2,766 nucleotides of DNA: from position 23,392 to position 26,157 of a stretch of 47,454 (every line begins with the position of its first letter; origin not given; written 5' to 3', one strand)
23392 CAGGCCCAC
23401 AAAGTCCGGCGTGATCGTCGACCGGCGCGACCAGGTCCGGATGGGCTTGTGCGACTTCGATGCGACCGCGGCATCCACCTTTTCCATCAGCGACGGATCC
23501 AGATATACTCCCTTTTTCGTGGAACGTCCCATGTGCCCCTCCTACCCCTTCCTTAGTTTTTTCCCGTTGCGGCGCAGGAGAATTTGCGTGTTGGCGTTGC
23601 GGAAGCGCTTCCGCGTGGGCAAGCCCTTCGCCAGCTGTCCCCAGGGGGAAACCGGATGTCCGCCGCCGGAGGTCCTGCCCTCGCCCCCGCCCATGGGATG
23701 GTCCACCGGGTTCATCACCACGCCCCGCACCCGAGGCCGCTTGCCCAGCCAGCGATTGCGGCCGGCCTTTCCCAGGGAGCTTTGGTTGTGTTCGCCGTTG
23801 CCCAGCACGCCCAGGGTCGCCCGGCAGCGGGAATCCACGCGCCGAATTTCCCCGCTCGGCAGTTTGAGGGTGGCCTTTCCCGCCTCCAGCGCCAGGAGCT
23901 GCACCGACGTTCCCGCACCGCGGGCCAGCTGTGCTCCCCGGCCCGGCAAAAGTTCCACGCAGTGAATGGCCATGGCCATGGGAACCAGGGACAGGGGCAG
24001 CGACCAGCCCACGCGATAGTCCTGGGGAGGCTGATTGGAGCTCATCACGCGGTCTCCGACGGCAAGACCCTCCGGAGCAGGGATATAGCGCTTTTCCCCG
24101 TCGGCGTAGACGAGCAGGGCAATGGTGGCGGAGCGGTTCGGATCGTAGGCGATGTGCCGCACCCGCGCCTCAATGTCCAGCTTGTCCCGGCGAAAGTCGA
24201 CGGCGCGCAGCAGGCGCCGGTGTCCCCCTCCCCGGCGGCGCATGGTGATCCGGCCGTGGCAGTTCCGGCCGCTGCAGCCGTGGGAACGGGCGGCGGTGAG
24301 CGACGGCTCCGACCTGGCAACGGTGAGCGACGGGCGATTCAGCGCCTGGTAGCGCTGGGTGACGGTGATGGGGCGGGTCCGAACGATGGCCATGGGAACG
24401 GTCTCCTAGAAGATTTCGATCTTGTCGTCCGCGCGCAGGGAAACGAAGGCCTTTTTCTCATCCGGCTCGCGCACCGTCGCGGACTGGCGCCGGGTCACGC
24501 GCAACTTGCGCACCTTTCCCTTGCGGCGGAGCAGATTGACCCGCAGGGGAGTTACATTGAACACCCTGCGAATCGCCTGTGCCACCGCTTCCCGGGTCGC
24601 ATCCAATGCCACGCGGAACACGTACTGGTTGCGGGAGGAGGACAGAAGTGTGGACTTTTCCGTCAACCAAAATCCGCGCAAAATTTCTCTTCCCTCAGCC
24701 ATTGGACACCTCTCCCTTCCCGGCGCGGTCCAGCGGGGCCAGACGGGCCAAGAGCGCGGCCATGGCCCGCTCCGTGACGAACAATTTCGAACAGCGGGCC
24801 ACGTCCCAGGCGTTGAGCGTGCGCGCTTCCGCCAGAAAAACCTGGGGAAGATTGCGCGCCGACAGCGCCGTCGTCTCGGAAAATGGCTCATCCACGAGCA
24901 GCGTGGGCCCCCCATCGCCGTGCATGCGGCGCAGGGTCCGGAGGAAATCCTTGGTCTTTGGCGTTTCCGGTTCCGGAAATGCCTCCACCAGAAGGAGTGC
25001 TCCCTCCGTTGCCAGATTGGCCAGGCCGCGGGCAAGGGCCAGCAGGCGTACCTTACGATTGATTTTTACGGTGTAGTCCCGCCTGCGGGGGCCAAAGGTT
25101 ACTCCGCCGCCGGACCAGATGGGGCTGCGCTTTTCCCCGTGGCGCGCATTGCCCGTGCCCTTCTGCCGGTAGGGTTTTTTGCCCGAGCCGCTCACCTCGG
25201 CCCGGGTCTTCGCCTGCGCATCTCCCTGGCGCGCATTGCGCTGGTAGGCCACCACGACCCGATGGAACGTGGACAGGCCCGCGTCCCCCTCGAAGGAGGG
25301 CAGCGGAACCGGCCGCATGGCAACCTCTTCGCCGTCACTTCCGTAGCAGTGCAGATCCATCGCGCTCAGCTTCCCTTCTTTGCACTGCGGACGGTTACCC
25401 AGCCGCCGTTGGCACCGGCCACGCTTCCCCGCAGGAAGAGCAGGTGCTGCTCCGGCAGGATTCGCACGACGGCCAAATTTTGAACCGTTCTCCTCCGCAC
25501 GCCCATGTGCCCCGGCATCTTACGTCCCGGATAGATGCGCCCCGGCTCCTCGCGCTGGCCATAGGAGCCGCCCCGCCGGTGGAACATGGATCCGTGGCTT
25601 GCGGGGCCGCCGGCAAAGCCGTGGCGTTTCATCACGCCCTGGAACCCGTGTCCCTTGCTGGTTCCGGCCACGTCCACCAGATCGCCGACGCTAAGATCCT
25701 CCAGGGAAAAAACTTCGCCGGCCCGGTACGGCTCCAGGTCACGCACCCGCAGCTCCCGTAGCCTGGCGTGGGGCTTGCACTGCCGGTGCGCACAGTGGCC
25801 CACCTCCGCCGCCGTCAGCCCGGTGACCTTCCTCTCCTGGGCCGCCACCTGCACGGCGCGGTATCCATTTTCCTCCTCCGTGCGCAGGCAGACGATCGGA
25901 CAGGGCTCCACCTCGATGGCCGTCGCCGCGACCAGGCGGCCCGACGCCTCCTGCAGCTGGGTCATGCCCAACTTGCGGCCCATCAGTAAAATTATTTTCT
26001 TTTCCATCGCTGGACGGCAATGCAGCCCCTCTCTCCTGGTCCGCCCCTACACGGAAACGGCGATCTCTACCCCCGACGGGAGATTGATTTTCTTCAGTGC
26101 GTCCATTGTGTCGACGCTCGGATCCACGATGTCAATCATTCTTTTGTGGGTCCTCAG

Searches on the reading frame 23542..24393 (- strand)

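Call 62: search_protein_families(library=pfam, proteins=[window:23542-24393:-], max_evalue=0.001)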
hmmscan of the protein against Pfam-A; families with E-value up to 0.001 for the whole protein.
window:23542-24393:- (283 aa): 2 families
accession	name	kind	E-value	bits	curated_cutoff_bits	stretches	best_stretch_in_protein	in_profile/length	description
PF03947.24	Ribosomal_L2_C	-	2.5e-50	170.2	33.7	1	128-252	2-126/126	Ribosomal Proteins L2, C-terminal domain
PF00181.30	Ribosomal_L2_N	-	2e-31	108.3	23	1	42-118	1-77/77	Ribosomal Proteins L2, RNA binding N-terminal domain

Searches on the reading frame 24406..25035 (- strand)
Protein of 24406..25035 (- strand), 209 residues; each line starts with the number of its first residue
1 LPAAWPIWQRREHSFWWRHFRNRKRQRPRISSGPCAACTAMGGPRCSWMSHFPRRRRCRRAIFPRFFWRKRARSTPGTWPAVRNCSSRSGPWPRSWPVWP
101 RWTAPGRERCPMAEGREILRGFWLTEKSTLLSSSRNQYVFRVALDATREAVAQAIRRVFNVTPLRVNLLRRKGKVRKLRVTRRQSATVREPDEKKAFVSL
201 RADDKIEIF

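Call 62: search_protein_families(library=pfam, proteins=[window:24406-25035:-], max_evalue=0.001)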
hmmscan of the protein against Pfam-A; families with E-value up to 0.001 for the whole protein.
window:24406-25035:- (209 aa): 1 family
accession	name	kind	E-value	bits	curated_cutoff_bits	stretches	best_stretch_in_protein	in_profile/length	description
PF00276.25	Ribosomal_L23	-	2.3e-19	70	30.8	1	121-208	5-86/86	Ribosomal protein L23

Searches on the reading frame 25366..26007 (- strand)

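Call 63: search_protein_families(library=pfam, proteins=[window:25366-26007:-], max_evalue=0.001)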
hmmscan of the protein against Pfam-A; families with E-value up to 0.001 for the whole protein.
window:25366-26007:- (213 aa): 1 family
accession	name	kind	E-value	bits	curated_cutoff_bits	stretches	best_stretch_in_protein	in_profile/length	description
PF00297.29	Ribosomal_L3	-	1.8e-13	50.7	22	1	107-183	214-288/369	Ribosomal protein L3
